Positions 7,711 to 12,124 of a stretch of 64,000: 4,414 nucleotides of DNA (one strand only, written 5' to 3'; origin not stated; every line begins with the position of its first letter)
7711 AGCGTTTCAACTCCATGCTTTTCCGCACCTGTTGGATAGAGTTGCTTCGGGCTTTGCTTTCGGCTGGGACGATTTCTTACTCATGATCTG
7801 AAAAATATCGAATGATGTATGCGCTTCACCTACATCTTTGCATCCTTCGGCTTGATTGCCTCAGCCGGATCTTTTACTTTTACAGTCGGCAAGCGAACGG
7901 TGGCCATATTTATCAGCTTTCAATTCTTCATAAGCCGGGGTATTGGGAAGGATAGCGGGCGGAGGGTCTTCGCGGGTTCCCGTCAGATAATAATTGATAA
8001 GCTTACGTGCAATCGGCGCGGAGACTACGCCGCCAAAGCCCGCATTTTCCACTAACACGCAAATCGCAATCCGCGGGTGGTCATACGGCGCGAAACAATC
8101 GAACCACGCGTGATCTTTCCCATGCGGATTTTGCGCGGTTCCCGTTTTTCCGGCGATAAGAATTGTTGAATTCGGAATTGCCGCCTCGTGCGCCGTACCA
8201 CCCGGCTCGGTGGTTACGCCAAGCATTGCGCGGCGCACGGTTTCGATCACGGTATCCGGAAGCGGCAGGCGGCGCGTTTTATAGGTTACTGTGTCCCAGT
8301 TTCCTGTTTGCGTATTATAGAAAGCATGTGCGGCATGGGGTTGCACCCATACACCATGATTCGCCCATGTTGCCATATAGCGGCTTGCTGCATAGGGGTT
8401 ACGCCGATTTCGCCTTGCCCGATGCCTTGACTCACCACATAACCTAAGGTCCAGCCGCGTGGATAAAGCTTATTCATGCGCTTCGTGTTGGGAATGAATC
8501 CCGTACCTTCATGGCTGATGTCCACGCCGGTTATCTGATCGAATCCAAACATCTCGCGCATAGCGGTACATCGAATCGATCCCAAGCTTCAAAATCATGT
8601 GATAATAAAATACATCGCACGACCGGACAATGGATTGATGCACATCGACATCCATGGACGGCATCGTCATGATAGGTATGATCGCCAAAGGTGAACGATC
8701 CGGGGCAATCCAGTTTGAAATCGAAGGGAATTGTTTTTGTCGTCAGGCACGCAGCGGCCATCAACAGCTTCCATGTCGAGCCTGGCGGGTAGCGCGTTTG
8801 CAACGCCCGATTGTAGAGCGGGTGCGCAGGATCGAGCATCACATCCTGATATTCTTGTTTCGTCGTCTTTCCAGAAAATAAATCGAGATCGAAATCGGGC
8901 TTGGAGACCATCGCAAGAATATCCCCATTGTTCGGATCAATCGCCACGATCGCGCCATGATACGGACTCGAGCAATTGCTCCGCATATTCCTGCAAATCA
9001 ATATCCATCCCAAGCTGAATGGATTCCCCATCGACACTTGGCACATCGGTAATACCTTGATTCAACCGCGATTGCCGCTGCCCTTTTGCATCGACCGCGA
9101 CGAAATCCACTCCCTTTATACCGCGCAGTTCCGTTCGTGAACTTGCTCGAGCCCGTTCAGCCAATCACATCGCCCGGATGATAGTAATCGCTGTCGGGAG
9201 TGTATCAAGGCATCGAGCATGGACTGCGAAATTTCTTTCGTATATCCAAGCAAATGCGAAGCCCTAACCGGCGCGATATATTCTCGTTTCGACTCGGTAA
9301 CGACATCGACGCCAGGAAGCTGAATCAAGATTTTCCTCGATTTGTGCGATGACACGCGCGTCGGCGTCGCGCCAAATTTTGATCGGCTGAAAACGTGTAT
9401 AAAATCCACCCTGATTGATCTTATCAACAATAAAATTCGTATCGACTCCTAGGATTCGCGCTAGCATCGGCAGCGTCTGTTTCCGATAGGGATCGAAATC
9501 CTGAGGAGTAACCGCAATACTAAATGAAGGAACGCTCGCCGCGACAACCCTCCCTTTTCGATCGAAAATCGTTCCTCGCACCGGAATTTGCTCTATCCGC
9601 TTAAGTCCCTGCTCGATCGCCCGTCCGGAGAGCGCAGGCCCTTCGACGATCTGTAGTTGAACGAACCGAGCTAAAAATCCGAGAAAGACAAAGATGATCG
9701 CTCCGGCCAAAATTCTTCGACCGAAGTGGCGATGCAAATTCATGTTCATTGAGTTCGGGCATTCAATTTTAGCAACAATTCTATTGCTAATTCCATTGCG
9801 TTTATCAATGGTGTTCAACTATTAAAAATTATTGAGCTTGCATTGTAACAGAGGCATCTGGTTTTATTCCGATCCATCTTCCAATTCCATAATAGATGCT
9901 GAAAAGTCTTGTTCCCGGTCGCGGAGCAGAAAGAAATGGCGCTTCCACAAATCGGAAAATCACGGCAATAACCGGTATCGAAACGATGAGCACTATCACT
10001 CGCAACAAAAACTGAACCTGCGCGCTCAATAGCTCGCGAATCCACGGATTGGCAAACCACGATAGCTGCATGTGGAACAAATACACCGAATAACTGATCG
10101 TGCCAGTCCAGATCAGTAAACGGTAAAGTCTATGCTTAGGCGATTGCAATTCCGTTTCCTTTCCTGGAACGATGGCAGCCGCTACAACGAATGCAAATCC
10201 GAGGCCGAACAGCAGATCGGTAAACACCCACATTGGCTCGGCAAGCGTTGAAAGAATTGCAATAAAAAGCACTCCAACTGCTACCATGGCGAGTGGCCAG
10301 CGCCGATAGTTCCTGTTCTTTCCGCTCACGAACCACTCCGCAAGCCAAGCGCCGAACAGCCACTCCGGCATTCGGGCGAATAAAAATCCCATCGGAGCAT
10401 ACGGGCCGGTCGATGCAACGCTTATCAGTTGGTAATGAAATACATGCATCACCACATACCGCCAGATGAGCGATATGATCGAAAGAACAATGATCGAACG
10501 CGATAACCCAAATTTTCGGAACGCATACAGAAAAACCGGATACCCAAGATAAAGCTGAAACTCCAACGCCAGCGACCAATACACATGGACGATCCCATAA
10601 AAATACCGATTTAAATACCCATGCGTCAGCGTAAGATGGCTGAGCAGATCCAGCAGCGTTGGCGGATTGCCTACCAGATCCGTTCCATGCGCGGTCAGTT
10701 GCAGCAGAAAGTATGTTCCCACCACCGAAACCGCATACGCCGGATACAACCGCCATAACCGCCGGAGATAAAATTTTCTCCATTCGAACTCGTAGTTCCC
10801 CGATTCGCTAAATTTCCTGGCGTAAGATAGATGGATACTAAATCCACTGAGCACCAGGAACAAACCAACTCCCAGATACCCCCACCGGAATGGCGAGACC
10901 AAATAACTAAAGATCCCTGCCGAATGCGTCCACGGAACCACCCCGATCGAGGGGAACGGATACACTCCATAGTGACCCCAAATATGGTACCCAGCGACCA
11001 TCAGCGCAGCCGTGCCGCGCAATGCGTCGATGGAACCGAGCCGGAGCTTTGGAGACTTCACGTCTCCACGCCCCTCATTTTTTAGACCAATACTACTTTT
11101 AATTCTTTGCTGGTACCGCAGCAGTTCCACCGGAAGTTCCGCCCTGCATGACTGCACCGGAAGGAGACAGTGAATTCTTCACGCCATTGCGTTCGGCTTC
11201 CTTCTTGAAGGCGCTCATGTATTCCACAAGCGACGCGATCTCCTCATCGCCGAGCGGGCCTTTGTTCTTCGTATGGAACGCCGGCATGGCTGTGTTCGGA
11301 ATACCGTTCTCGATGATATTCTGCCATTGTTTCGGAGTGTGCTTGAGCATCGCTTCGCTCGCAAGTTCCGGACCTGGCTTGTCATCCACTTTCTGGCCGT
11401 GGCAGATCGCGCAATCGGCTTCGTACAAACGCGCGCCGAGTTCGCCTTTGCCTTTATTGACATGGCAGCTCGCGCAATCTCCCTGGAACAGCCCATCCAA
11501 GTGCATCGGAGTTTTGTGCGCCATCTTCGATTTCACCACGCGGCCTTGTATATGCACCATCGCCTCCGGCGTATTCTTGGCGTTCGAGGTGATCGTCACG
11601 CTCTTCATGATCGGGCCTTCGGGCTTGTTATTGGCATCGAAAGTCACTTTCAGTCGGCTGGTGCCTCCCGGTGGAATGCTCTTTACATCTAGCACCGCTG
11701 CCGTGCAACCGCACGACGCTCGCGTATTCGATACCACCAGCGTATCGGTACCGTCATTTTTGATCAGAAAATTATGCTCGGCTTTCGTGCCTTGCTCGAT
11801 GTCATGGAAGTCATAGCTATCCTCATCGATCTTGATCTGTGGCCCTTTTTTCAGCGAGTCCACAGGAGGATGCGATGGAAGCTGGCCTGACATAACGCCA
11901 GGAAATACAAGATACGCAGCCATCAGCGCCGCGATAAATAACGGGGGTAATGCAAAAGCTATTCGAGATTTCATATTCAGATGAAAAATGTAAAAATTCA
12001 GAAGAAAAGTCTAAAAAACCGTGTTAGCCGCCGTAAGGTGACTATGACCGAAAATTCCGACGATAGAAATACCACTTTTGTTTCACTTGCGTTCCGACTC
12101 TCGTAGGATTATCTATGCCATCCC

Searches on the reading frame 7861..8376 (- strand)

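Call 40: search_protein_families(library=pfam, proteins=[window:7861-8376:-], max_evalue=0.001)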
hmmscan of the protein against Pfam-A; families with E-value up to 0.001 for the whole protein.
window:7861-8376:- (171 aa): 1 family
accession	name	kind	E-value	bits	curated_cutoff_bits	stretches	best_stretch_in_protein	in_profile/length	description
PF00905.27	Transpeptidase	-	2.2e-16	60.4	22.1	1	2-127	172-298/299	Penicillin binding protein transpeptidase domain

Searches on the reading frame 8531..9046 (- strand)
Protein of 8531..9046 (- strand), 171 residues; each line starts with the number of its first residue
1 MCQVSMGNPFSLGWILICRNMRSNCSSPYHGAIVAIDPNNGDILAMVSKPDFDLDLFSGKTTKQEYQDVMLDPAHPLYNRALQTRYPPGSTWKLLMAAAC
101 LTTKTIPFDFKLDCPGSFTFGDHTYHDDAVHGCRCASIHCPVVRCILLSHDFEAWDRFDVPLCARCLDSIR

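Call 40: search_protein_families(library=pfam, proteins=[window:8531-9046:-], max_evalue=0.001)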
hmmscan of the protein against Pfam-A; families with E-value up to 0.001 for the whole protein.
window:8531-9046:- (171 aa): 1 family
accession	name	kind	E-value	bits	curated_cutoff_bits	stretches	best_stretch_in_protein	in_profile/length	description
PF00905.27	Transpeptidase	-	1.1e-16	61.3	22.1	1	31-126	1-85/299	Penicillin binding protein transpeptidase domain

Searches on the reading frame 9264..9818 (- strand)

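Call 40: search_protein_families(library=pfam, proteins=[window:9264-9818:-], max_evalue=0.001)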
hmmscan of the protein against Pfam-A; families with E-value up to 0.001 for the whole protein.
window:9264-9818:- (184 aa): 1 family
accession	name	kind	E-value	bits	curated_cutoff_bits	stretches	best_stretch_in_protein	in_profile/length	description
PF03717.20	PBP_dimer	-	7e-12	46.6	24.4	1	79-166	4-96/180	Penicillin-binding Protein dimerisation domain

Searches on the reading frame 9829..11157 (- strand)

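Call 11: search_protein_families(library=pfam, proteins=[window:9829-11157:-], max_evalue=0.01)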
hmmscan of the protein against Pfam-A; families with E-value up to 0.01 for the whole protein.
window:9829-11157:- (442 aa): 1 family
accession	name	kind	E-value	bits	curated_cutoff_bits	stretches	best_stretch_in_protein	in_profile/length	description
PF01757.29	Acyl_transf_3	-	4.9e-34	118.3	31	1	42-401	3-325/326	Acyltransferase domain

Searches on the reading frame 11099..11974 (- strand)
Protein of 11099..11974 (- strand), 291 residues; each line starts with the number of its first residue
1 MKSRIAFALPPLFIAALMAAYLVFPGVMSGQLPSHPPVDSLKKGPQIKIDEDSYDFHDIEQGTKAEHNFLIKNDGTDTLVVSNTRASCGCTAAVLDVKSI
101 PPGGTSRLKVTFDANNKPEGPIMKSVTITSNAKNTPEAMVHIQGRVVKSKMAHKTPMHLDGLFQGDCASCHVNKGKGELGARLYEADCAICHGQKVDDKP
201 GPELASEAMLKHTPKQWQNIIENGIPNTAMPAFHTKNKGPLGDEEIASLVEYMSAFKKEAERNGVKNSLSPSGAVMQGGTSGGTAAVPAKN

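Call 11: search_protein_families(library=pfam, proteins=[window:11099-11974:-], max_evalue=0.01)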
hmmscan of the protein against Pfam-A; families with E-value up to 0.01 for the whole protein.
window:11099-11974:- (291 aa): 5 families
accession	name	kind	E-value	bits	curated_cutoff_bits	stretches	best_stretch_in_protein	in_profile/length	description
PF07610.17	DUF1573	-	3.7e-25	88.2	26.1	1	47-146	1-98/98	Protein of unknown function (DUF1573)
PF13442.11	Cytochrome_CBB3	-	1.2e-16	61.2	27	1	179-253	5-68/68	Cytochrome C oxidase, cbb3-type, subunit III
PF22544.2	HYDIN_VesB_CFA65-like_Ig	-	3.3e-15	56.6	25.5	1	45-144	1-99/100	HYDIN/CFA65/VesB-like, Ig-like domain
PF00034.26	Cytochrom_C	-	9e-10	40.2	21.3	1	178-254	2-87/90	Cytochrome c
PF15780.11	ASH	-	0.00062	20.3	27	1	55-136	15-96/98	Abnormal spindle-like microcephaly-assoc'd, ASPM-SPD-2-Hydin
